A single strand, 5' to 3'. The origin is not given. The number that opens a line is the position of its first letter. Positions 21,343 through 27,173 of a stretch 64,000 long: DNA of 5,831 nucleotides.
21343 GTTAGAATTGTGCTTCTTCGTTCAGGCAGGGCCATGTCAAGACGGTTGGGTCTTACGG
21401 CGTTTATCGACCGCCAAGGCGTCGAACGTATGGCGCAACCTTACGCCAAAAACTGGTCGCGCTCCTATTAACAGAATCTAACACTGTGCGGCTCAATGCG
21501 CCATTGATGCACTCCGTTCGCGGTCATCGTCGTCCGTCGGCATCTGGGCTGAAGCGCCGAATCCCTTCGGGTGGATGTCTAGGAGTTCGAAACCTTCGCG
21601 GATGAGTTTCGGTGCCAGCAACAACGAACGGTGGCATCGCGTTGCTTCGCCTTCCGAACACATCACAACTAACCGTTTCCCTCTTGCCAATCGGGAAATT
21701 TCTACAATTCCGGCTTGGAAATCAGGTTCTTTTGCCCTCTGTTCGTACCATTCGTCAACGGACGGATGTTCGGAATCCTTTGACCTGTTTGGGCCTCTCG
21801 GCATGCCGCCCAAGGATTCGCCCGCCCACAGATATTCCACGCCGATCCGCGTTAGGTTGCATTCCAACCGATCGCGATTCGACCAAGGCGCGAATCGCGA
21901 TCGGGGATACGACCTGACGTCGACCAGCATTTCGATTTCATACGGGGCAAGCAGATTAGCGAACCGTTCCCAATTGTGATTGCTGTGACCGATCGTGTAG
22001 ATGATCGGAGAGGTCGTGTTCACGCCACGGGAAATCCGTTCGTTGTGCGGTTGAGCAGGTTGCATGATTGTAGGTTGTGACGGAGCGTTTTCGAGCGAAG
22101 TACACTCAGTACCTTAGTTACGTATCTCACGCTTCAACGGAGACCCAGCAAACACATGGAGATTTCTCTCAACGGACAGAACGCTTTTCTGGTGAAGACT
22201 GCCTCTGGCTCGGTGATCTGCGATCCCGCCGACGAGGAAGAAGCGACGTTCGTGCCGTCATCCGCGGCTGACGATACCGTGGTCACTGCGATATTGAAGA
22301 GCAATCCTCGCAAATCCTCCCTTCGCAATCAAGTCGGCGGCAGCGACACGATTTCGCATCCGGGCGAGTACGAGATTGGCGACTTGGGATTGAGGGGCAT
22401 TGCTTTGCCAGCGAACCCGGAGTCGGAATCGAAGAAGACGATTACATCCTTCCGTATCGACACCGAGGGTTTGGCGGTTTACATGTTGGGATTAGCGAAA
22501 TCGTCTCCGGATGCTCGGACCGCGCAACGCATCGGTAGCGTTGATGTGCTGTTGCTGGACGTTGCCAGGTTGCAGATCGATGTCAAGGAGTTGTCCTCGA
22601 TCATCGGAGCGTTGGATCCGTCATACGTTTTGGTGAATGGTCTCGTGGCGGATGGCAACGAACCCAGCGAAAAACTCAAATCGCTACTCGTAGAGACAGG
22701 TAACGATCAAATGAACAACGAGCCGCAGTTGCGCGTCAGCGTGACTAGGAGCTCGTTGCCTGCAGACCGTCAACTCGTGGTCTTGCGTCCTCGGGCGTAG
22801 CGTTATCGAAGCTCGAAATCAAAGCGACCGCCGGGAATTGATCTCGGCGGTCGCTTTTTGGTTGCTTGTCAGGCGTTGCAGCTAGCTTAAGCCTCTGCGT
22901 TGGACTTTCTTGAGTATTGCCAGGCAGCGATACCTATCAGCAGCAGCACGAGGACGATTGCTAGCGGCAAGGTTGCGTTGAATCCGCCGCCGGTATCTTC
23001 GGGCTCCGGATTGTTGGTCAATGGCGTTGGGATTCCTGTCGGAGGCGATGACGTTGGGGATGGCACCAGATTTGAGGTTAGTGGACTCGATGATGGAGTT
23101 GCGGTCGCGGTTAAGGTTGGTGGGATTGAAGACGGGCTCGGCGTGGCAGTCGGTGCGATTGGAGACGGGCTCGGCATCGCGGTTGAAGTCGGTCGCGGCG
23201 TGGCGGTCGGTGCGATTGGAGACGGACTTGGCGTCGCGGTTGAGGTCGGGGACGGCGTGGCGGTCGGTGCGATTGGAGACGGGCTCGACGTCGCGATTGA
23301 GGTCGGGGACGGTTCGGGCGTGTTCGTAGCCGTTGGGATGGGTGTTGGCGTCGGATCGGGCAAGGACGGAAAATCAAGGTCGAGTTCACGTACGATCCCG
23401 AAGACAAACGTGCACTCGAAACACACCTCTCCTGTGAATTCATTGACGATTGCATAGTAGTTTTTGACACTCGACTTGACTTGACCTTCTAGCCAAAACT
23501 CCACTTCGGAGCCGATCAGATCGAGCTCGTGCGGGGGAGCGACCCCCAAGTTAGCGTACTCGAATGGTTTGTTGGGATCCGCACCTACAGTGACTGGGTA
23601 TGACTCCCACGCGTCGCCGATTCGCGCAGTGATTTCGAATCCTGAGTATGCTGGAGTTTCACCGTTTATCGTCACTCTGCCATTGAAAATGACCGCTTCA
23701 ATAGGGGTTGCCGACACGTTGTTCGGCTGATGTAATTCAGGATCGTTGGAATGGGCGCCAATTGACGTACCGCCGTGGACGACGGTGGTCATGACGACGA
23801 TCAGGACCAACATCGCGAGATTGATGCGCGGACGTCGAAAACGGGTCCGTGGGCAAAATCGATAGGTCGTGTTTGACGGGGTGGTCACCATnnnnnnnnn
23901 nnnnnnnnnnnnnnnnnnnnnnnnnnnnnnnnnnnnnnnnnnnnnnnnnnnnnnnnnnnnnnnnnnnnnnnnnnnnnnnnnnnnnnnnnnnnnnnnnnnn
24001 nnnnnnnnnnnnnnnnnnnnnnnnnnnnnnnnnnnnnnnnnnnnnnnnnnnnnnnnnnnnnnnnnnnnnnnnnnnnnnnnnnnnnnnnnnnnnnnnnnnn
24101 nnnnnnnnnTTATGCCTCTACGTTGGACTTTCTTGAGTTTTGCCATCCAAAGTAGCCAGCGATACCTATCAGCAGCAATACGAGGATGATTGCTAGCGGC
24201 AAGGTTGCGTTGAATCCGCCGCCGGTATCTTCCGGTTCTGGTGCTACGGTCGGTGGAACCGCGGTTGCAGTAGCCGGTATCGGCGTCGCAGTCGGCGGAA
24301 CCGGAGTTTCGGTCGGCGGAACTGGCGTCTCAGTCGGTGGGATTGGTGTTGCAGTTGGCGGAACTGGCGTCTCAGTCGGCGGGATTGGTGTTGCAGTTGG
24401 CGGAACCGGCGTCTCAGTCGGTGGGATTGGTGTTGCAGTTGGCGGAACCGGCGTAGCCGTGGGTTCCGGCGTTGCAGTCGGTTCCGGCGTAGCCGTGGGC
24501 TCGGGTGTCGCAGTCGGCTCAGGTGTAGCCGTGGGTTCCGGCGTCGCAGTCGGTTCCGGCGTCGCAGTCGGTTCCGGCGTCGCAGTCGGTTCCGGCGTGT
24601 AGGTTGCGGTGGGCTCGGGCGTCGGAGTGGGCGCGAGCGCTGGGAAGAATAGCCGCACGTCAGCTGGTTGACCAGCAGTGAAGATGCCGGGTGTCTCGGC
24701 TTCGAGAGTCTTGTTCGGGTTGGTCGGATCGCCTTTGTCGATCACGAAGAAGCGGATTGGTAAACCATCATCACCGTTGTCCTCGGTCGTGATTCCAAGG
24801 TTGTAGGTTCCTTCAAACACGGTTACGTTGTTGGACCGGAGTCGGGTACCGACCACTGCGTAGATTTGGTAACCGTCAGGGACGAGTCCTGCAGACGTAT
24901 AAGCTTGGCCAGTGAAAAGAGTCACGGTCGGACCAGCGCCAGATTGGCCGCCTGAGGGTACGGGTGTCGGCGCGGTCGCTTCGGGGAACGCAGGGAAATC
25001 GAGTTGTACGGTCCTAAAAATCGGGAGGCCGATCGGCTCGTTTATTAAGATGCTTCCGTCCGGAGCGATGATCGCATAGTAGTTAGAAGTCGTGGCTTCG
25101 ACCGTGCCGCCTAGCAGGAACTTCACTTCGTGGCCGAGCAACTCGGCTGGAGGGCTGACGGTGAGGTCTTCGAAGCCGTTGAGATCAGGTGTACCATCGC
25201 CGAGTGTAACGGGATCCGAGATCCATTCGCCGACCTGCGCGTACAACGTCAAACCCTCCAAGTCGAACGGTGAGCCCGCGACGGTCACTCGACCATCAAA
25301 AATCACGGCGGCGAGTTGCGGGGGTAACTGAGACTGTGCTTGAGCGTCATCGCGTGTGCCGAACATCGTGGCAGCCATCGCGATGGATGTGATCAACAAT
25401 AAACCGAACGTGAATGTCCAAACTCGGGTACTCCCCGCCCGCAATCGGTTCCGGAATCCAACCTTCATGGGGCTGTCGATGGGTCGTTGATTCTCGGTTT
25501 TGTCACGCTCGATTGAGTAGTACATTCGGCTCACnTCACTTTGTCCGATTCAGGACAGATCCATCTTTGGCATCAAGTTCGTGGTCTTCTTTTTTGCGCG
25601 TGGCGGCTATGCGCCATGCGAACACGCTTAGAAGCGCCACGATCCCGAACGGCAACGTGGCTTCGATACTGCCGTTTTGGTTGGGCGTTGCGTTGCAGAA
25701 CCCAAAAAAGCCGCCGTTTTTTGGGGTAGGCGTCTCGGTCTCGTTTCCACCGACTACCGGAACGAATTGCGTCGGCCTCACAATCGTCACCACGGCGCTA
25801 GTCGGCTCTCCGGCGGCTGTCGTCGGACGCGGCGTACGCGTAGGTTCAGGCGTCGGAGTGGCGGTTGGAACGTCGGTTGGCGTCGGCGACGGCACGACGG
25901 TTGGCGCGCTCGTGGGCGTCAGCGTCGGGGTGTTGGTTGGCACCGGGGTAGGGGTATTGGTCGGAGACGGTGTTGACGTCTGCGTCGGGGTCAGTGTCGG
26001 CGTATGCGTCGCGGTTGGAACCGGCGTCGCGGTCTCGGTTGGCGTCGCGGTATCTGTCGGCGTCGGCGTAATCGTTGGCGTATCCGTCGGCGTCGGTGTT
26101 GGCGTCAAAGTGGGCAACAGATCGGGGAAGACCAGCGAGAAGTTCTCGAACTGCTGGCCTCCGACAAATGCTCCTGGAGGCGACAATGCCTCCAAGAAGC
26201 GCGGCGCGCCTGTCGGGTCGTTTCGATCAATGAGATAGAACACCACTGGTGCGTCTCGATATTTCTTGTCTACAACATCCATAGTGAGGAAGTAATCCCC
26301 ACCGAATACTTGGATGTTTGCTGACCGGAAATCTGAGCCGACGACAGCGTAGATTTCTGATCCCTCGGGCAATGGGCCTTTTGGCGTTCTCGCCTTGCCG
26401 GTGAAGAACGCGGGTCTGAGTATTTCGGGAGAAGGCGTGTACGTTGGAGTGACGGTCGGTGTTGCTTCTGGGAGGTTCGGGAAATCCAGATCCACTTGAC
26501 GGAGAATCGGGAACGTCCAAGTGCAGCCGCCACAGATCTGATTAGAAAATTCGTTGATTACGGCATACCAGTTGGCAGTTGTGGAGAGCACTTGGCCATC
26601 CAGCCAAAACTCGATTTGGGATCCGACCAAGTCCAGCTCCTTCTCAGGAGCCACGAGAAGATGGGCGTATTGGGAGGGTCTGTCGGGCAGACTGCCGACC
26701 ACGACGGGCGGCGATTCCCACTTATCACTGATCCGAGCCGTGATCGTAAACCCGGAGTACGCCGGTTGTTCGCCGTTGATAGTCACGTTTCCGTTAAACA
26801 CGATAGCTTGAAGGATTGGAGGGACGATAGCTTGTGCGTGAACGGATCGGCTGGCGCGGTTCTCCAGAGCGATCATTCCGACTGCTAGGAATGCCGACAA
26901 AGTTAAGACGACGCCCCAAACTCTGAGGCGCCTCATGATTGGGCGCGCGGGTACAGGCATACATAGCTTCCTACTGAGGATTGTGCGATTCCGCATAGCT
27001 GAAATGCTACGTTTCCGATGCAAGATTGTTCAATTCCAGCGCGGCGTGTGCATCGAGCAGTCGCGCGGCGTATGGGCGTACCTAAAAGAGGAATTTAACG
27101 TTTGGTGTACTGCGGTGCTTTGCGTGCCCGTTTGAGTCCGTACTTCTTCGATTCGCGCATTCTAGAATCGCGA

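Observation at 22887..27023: Tandem trio of paralogous Pro/Thr-stalked envelope proteins with a shared, unclassified C-terminal sorting-like cassette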

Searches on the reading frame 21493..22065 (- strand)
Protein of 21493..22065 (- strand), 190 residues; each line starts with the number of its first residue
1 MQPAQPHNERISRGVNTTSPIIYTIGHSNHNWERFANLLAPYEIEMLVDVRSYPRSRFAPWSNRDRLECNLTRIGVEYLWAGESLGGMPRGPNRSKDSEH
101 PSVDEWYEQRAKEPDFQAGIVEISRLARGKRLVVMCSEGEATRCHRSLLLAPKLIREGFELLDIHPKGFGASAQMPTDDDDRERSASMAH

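Call 57: search_protein_families(library=pfam, proteins=[window:21493-22065:-], max_evalue=0.01)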
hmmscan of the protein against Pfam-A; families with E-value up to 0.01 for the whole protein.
window:21493-22065:- (190 aa): 2 families
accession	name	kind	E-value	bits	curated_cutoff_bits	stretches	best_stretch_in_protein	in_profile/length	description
PF04343.18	DUF488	-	1e-22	81.5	22.2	1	32-149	2-117/121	Domain of unknown function DUF488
PF22751.1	DUF488-N3a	-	0.00011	23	27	1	105-149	65-110/118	Active DUF488-N3 subclade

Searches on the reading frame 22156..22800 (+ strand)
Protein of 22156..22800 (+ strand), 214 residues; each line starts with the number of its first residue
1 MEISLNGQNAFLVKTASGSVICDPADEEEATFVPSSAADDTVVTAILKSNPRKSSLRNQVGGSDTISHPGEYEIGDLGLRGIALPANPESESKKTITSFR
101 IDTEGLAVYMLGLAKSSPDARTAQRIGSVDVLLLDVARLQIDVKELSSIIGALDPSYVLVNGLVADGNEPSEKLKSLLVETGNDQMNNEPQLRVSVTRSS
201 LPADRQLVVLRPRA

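Call 57: search_protein_families(library=pfam, proteins=[window:22156-22800:+], max_evalue=0.01)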
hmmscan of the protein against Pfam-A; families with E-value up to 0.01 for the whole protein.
window:22156-22800:+ (214 aa): 2 families
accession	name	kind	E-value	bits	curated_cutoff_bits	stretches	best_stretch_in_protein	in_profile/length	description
PF13483.12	Lactamase_B_3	-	2.7e-13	50.6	24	1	3-159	2-157/160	Beta-lactamase superfamily domain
PF12706.13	Lactamase_B_2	-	0.0022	18.1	27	1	65-140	89-168/200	Beta-lactamase superfamily domain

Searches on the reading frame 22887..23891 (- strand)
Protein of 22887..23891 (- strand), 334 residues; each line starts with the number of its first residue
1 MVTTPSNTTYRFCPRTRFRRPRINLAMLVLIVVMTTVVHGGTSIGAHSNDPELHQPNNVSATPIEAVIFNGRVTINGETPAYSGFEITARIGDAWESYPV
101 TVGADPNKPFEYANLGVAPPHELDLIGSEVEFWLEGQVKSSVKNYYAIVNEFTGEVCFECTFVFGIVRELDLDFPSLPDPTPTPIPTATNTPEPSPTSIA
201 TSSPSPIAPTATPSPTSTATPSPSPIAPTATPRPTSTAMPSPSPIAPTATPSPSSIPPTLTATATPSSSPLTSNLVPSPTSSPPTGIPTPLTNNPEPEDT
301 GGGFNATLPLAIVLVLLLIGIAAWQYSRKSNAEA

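Call 3: search_protein_families(library=ncbifam, proteins=[window:22887-23891:-], max_evalue=10)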
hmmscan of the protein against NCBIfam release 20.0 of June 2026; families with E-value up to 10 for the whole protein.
window:22887-23891:- (334 aa): 0 families

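Call 4: search_protein_families(library=pfam, proteins=[window:22887-23891:-], max_evalue=10)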
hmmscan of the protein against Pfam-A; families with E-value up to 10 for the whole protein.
window:22887-23891:- (334 aa): 4 families
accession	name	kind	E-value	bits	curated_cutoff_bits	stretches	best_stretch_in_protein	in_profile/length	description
PF11752.14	DUF3309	-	0.053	14.1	22.3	1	310-329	5-25/50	Protein of unknown function (DUF3309)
PF20735.2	Lambda_ea8_5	-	0.35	12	27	1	137-161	61-85/90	Bacteriophage lambda ea8.5-related domain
PF10428.14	SOG2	-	0.6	9.9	26.9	1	185-286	231-331/475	RAM signalling pathway protein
PF13400.11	Tad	-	1.1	10.1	22.3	0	306-328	3-25/47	Putative Flp pilus-assembly TadE/G-like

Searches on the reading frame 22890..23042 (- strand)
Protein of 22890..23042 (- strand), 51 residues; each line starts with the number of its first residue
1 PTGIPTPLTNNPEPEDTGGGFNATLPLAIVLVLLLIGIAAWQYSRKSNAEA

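Call 3: search_protein_families(library=ncbifam, proteins=[window:22890-23042:-], max_evalue=10)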
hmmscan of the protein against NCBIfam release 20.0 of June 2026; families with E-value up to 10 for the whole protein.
seq(51 aa): 2 families
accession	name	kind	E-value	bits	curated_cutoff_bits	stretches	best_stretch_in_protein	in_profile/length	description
NF049847.1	FtsL_COG5462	equivalog_domain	0.12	12.1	50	1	27-50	3-26/85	cell division protein FtsL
NF005607.0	PRK07353.1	equivalog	0.17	11.7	131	1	21-38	19-36/155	F0F1 ATP synthase subunit B'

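Call 4: search_protein_families(library=pfam, proteins=[window:22890-23042:-], max_evalue=10)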
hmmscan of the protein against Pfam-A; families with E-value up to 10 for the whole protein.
seq(51 aa): 1 family
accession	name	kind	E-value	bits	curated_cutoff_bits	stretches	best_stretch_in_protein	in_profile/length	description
PF11752.14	DUF3309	-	0.0017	18.8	22.3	1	27-46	5-25/50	Protein of unknown function (DUF3309)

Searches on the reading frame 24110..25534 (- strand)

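Call 3: search_protein_families(library=ncbifam, proteins=[window:24110-25534:-], max_evalue=10)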
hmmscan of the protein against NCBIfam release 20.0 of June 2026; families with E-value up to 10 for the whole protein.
window:24110-25534:- (474 aa): 2 families
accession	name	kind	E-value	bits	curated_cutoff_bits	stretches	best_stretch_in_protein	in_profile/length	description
NF008084.0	PRK10819.1-5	equivalog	0.0045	16.9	315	1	286-350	43-108/249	TonB system transport protein TonB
TIGR02500.1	type_III_yscD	equivalog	0.22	10.4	86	1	186-232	354-400/413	type III secretion system inner membrane ring subunit SctD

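Call 4: search_protein_families(library=pfam, proteins=[window:24110-25534:-], max_evalue=10)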
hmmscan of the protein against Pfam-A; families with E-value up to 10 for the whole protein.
window:24110-25534:- (474 aa): 0 families

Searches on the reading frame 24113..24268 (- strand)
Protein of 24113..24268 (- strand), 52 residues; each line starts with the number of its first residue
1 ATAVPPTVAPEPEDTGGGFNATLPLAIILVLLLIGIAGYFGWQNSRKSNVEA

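Call 3: search_protein_families(library=ncbifam, proteins=[window:24113-24268:-], max_evalue=10)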
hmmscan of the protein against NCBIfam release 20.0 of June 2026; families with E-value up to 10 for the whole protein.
seq(52 aa): 2 families
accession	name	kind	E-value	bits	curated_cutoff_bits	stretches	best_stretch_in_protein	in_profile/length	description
TIGR01167.1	LPXTG_anchor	domain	0.027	15.1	15.9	1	15-46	5-33/34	LPXTG cell wall anchor domain-containing protein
NF005607.0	PRK07353.1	equivalog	0.23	11.2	131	1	18-36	18-36/155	F0F1 ATP synthase subunit B'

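Call 4: search_protein_families(library=pfam, proteins=[window:24113-24268:-], max_evalue=10)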
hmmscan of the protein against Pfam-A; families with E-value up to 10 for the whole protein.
seq(52 aa): 1 family
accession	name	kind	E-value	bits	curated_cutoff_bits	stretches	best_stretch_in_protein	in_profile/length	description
PF08114.16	PMP1_2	-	1.1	9.5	22.3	1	21-37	4-20/43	ATPase proteolipid family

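Call 24: find_homologous_proteins(query=A3, max_evalue=10)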
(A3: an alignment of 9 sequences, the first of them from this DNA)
Query A3 (9 sequences) (47 aa, profile of the alignment): 3 proteins with E <= 10 among 8000 candidates.
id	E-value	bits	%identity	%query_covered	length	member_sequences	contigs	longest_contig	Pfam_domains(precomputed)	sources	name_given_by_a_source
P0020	6.6e-21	91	82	96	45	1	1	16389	-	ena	-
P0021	1.6e-19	87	80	87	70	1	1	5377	-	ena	-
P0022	1.9e-1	29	50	70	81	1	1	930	-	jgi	jgi:hypothetical protein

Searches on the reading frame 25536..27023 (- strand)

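Call 3: search_protein_families(library=ncbifam, proteins=[window:25536-27023:-], max_evalue=10)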
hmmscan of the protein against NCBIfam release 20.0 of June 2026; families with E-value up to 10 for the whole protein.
window:25536-27023:- (495 aa): 1 family
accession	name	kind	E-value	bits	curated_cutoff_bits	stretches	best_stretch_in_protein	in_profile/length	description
NF052442.1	archaea_SegC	equivalog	0.023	14.3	200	1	141-173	57-89/143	SegC family DNA-binding protein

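Call 4: search_protein_families(library=pfam, proteins=[window:25536-27023:-], max_evalue=10)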
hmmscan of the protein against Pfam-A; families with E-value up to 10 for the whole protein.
window:25536-27023:- (495 aa): 0 families

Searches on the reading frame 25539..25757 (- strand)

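Call 3: search_protein_families(library=ncbifam, proteins=[window:25539-25757:-], max_evalue=10)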
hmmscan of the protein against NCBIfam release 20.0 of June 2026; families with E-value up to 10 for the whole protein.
seq(73 aa): 1 family
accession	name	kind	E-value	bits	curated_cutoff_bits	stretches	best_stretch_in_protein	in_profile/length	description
NF011331.0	PRK14747.1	equivalog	0.16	11.9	56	1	35-51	4-20/29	cytochrome b6-f complex subunit PetN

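Call 4: search_protein_families(library=pfam, proteins=[window:25539-25757:-], max_evalue=10)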
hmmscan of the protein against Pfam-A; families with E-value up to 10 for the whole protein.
seq(73 aa): 0 families

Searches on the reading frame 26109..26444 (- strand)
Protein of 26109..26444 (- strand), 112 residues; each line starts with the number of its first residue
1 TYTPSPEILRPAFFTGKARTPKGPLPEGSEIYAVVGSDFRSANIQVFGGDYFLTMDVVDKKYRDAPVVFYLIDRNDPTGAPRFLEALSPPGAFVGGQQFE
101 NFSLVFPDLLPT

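Call 76: predict_structure(alignment_id=A5)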
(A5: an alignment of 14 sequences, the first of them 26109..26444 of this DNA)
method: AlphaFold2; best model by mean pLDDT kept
length: 112 residues; sequences in the alignment: 14
mean_pLDDT: 92.0   pTM: 0.82
mean pLDDT of the five models: 92.0, 91.1, 90.5, 89.9, 89.8
residues with pLDDT >= 90: 92; 70-90: 13; 50-70: 6; < 50: 1
segments of 3 or more residues with pLDDT < 50: none
pLDDT, mean of each block of 10 residues (from residue 1): 67 97 96 96 97 93 96 91 95 94 95 78
secondary structure, 60 per line:
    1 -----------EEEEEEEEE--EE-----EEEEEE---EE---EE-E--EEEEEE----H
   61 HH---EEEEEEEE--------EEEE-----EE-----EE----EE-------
elements in order: E12-20 E30-35 E50-55 E66-73 E82-85

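Call 79: fold_search(model_id=the predicted structure, library=pdb)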
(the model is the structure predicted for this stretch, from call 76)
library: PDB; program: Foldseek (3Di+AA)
matches with E <= 10: 498; with E <= 0.001: 0
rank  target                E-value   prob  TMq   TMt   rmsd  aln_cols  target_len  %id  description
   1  3th1_A                2.6e-02  0.98  0.47  0.24   6.4       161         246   13  Crystal structure of chlorocatechol 1,2-dioxygenase from Pseudomonas putida (released 2012-08-22)
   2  1tmx_B                3.1e-02  0.98  0.46  0.20  13.7       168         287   10  Crystal structure of hydroxyquinol 1,2-dioxygenase from Nocardioides Simplex 3E (released 2005-03-22)
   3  2boy_A                3.1e-02  0.97  0.46  0.23  12.3       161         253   12  Crystal structure of 3-ChloroCatechol 1,2-Dioxygenase from Rhodococcus Opacus 1CP (released 2006-08-24)
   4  2boy_E                4.8e-02  0.94  0.47  0.24  12.0       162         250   11  Crystal structure of 3-ChloroCatechol 1,2-Dioxygenase from Rhodococcus Opacus 1CP (released 2006-08-24)
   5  2x5p                  4.8e-02  0.82  0.37  0.39   6.6       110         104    9  Crystal structure of the Streptococcus pyogenes fibronectin binding protein Fbab-B (released 2010-09-01)
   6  1tmx_A                5.3e-02  0.96  0.46  0.20  13.3       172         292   10  Crystal structure of hydroxyquinol 1,2-dioxygenase from Nocardioides Simplex 3E (released 2005-03-22)
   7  3is0                  5.6e-02  0.94  0.44  0.15   6.8       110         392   10  Crystal structure of functional region of UafA from Staphylococcus saprophyticus in the presence of cholesterol (released 2010-09-08)
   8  1dlm_A                6.0e-02  0.91  0.48  0.20  11.6       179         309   11  STRUCTURE OF CATECHOL 1,2-DIOXYGENASE FROM ACINETOBACTER CALCOACETICUS NATIVE DATA (released 2000-05-23)
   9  4ilv_B                6.0e-02  0.85  0.41  0.32   8.5       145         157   12  Structure of the dioxygenase domain of SACTE_2871, a novel dioxygenase carbohydrate-binding protein fusion from the ce (released 2013-05-15)
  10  3is1                  6.7e-02  0.98  0.47  0.16   5.1       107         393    8  Crystal structure of functional region of UafA from Staphylococcus saprophyticus in C2 form at 2.45 angstrom resolution (released 2010-09-08)
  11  2boy_B                6.7e-02  0.92  0.46  0.23  11.7       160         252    9  Crystal structure of 3-ChloroCatechol 1,2-Dioxygenase from Rhodococcus Opacus 1CP (released 2006-08-24)
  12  8r2x_A                7.5e-02  0.94  0.49  0.22   8.8       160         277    9  Crystal structure of hydroxyquinol-1,2-dioxygenase from Rhodococcus jostii RHA1 (RjTsdC) (released 2024-11-13)
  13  6m7c                  7.5e-02  0.69  0.38  0.20  11.8       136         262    9  Crystal structure of C-terminal fragment of pilus adhesin SpaC from Lactobacillus rhamnosus GG (released 2020-07-29)
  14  9vqn                  7.5e-02  0.35  0.30  0.12  17.6       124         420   10  Crystal structure of Se-Met SSA1633 from Streptococcus sanguinis (Phase determination model) (released 2026-01-21)
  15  4ilt_D                8.3e-02  0.96  0.50  0.38   8.2       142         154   13  Structure of the dioxygenase domain of SACTE_2871, a novel dioxygenase carbohydrate-binding protein fusion from the ce (released 2013-05-15)
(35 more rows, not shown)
